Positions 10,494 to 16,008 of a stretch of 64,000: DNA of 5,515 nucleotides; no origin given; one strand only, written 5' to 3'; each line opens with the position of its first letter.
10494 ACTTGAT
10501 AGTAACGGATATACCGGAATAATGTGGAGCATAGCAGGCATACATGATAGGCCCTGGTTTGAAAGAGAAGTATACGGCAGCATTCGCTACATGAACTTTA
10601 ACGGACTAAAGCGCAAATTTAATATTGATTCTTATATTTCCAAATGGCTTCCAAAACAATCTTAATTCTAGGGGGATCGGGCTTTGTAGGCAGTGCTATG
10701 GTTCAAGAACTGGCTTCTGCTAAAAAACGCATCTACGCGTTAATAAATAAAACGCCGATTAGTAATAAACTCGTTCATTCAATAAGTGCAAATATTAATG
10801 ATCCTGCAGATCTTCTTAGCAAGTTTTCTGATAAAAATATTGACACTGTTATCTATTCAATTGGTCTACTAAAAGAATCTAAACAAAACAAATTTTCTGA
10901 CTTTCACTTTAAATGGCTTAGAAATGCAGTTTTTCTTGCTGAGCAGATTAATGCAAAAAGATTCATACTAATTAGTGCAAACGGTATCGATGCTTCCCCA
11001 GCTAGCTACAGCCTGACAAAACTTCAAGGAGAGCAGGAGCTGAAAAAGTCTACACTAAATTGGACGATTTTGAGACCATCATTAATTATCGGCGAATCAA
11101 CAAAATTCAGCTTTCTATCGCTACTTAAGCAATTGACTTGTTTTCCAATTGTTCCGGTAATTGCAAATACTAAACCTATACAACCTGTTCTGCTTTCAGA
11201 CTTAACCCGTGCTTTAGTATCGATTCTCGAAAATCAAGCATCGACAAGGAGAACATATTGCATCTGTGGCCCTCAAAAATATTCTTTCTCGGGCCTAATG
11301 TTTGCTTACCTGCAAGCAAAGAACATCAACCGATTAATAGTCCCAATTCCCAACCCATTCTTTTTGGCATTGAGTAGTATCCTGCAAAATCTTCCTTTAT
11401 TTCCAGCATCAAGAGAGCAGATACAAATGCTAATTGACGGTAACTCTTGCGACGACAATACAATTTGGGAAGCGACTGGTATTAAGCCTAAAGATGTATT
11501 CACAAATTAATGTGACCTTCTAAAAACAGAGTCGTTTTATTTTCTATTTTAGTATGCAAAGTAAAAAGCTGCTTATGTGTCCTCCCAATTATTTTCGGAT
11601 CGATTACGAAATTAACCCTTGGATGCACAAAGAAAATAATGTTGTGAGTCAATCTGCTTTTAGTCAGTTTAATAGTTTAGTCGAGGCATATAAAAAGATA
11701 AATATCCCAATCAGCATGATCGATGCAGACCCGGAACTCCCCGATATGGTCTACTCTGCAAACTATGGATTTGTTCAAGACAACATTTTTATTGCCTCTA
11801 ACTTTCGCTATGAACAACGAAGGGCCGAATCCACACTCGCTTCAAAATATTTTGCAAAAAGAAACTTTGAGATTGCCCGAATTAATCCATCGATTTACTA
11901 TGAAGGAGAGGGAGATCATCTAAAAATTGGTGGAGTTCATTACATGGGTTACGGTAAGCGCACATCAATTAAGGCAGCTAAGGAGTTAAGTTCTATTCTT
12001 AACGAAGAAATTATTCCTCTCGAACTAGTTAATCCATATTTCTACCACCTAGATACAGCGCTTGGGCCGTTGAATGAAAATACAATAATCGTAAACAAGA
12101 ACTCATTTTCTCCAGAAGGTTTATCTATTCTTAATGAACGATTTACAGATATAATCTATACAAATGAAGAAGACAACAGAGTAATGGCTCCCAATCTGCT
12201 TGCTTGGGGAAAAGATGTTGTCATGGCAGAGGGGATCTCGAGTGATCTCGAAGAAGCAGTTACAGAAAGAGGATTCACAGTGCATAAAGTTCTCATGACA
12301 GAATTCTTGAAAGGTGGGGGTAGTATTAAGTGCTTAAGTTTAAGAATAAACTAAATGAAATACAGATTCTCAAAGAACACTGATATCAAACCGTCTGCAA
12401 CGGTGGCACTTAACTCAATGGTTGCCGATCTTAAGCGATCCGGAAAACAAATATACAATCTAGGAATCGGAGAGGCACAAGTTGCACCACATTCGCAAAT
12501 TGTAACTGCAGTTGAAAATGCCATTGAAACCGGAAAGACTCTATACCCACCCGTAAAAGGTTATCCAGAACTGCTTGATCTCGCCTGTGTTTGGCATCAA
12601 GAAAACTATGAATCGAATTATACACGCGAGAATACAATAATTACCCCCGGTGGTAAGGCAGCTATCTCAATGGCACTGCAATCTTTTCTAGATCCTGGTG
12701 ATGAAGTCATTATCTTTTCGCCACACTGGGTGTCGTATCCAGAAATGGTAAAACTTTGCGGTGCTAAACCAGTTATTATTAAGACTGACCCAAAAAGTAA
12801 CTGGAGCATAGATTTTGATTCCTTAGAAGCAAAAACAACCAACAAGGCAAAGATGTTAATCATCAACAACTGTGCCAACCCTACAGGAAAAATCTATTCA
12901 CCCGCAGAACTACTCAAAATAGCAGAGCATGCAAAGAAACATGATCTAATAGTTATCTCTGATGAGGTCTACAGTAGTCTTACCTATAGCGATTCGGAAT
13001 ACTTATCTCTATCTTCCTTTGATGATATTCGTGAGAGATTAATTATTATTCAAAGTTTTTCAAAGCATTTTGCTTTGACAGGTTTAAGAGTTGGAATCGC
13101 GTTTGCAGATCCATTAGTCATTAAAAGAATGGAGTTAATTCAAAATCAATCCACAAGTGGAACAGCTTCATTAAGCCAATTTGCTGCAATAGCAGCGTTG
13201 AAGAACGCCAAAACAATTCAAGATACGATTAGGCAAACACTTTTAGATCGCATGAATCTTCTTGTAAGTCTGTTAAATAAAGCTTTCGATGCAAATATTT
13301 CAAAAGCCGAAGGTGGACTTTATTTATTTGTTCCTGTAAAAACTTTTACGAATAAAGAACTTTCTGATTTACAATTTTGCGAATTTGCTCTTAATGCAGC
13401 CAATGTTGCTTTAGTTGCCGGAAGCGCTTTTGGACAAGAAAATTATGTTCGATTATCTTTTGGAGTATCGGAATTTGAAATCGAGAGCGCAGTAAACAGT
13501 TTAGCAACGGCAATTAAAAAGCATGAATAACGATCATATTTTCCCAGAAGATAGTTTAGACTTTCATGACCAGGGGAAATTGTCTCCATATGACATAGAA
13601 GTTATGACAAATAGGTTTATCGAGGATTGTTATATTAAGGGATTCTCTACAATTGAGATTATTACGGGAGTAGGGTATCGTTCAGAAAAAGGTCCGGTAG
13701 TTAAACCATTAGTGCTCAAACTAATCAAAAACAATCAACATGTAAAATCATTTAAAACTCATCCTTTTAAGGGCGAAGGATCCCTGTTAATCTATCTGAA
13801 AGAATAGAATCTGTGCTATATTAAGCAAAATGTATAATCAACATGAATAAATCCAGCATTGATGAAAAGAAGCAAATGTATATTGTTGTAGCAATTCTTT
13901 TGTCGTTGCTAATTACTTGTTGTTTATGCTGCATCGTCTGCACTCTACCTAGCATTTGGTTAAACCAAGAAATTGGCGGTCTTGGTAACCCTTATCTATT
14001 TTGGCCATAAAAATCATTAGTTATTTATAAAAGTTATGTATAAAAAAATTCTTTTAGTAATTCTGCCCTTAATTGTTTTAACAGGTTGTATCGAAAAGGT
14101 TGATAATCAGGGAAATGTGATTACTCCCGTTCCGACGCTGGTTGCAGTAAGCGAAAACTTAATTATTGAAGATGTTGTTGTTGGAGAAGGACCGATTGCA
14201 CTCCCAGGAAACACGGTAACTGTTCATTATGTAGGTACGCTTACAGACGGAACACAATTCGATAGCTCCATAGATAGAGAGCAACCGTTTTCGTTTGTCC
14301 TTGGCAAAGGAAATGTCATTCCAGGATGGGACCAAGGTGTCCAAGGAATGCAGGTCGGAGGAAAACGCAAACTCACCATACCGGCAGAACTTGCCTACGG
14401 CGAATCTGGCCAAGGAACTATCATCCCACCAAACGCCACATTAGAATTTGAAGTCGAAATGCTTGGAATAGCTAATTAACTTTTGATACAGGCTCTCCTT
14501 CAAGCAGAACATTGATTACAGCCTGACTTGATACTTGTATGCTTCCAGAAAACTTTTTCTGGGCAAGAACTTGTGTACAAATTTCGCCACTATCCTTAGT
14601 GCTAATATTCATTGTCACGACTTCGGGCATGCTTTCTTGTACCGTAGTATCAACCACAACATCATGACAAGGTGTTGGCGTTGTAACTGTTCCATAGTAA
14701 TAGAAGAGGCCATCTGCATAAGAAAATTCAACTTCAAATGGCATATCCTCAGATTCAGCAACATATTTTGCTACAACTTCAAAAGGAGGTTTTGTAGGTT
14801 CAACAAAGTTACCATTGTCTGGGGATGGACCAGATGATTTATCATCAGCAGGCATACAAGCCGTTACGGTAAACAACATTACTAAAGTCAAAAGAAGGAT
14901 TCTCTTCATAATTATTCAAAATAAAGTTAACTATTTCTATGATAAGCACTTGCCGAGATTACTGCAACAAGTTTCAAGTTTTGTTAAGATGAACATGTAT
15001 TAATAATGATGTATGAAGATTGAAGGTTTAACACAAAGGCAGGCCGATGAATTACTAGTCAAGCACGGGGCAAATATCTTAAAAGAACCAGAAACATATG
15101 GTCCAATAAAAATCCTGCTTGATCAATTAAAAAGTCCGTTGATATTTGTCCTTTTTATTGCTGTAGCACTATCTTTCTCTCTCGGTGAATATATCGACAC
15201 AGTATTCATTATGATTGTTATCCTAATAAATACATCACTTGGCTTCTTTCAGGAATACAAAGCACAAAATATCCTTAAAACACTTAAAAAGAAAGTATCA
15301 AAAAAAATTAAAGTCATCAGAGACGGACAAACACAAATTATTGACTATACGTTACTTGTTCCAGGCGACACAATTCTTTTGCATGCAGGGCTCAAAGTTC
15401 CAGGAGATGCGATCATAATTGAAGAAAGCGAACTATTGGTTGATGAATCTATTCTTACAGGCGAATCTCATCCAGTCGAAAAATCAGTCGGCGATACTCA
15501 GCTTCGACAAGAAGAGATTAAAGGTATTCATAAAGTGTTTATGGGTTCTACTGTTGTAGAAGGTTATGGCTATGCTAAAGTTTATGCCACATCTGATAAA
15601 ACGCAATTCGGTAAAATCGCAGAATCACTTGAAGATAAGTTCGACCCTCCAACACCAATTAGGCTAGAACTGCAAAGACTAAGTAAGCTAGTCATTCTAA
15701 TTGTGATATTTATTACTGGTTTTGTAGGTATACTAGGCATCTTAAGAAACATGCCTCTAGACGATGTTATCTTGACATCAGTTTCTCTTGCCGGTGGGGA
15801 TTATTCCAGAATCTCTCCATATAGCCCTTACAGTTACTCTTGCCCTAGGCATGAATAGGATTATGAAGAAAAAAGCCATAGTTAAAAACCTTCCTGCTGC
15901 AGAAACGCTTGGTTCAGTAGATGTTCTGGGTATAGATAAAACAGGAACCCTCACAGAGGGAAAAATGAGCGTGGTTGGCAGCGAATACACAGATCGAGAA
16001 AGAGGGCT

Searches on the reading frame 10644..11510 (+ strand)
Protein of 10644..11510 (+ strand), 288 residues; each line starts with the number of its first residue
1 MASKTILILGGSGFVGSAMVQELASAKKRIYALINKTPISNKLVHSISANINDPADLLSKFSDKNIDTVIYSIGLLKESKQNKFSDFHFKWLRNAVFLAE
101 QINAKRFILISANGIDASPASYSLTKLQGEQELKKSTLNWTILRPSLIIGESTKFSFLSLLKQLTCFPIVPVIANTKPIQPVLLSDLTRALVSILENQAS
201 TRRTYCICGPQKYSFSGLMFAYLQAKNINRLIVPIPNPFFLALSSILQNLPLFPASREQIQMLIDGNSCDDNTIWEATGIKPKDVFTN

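Call 18: search_protein_families(library=pfam, proteins=[window:10644-11510:+], max_evalue=0.001)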
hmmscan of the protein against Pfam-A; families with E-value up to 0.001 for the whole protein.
window:10644-11510:+ (288 aa): 4 families
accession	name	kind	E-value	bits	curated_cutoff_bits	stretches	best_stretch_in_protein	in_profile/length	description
PF13460.12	NAD_binding_10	-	7.7e-13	49.1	27.2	1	10-149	1-147/184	NAD(P)H-binding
PF01370.27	Epimerase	-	6.1e-11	42.6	20.9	1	6-152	1-176/240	NAD dependent epimerase/dehydratase family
PF04321.23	RmlD_sub_bind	-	1.8e-09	37.5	27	1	121-213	124-218/287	RmlD substrate binding domain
PF07993.18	NAD_binding_4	-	2e-07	30.9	20.1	0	109-153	164-212/258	Male sterility protein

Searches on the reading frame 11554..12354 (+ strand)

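Call 107: search_protein_families(library=pfam, proteins=[window:11554-12354:+], max_evalue=0.01)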
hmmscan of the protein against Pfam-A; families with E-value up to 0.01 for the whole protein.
window:11554-12354:+ (266 aa): 2 families
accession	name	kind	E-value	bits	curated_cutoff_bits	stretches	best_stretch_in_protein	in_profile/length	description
PF19420.4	DDAH_eukar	-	2.1e-15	57.2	23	1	25-261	18-286/291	N,N dimethylarginine dimethylhydrolase, eukaryotic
PF02274.22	ADI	-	1.2e-05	24.9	22.8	1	84-189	143-265/377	Arginine deiminase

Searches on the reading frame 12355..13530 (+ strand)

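Call 8: search_protein_families(library=pfam, proteins=[window:12355-13530:+], max_evalue=0.01)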
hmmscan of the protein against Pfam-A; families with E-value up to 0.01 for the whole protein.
window:12355-13530:+ (391 aa): 5 families
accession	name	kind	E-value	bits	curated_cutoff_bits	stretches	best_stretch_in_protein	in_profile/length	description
PF00155.27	Aminotran_1_2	-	1e-67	229.3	19.7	1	32-383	2-361/361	Aminotransferase class I and II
PF01041.23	DegT_DnrJ_EryC1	-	3.1e-10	40.2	19.8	1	93-203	41-145/360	DegT/DnrJ/EryC1/StrS aminotransferase family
PF01053.26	Cys_Met_Meta_PP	-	4.9e-07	29.1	27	1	92-208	68-178/381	Cys/Met metabolism PLP-dependent enzyme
PF00266.25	Aminotran_5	-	2.4e-06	27.2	21.5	1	91-205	61-177/371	Aminotransferase class-V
PF01212.27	Beta_elim_lyase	-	4.8e-05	23.3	27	1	91-203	47-168/288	Beta-eliminating lyase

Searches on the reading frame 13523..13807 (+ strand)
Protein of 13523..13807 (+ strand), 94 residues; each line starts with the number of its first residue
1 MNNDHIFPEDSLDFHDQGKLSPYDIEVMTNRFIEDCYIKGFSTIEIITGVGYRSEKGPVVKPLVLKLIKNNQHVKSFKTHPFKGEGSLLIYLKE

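Call 107: search_protein_families(library=pfam, proteins=[window:13523-13807:+], max_evalue=0.01)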
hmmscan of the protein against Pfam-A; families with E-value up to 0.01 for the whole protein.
window:13523-13807:+ (94 aa): 1 family
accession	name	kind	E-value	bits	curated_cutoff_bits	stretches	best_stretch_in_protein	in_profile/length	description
PF01713.27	Smr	-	4.8e-10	39.9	25.7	1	24-93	10-77/77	Smr domain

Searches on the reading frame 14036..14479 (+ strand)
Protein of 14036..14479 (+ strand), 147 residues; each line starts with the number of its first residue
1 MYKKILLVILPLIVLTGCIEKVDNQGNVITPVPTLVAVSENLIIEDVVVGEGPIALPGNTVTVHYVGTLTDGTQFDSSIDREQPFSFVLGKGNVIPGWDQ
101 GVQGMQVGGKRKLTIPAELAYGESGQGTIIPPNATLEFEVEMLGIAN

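Call 8: search_protein_families(library=pfam, proteins=[window:14036-14479:+], max_evalue=0.01)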
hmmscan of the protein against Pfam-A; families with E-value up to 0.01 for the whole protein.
window:14036-14479:+ (147 aa): 1 family
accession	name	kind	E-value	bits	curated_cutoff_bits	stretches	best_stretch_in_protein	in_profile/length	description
PF00254.34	FKBP_C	-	6.2e-38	129.5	21.1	1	56-143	6-94/94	FKBP-type peptidyl-prolyl cis-trans isomerase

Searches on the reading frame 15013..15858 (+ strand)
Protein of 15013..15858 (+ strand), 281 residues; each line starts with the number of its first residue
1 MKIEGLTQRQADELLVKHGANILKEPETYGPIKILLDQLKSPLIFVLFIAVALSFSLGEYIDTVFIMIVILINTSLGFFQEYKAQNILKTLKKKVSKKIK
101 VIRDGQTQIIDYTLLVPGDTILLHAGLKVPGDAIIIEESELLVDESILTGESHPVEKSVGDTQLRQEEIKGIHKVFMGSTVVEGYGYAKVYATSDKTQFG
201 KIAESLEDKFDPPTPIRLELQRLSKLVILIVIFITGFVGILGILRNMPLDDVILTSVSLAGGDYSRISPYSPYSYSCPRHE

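Call 8: search_protein_families(library=pfam, proteins=[window:15013-15858:+], max_evalue=0.01)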
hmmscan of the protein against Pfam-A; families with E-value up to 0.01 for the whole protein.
window:15013-15858:+ (281 aa): 2 families
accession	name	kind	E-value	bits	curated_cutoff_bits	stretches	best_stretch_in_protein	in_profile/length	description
PF00122.25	E1-E2_ATPase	-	1.1e-37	129.7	28.1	1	96-260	4-155/181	E1-E2 ATPase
PF00690.31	Cation_ATPase_N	-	9.1e-12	44.9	20.4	1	4-54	19-69/69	Cation transporter/ATPase, N-terminus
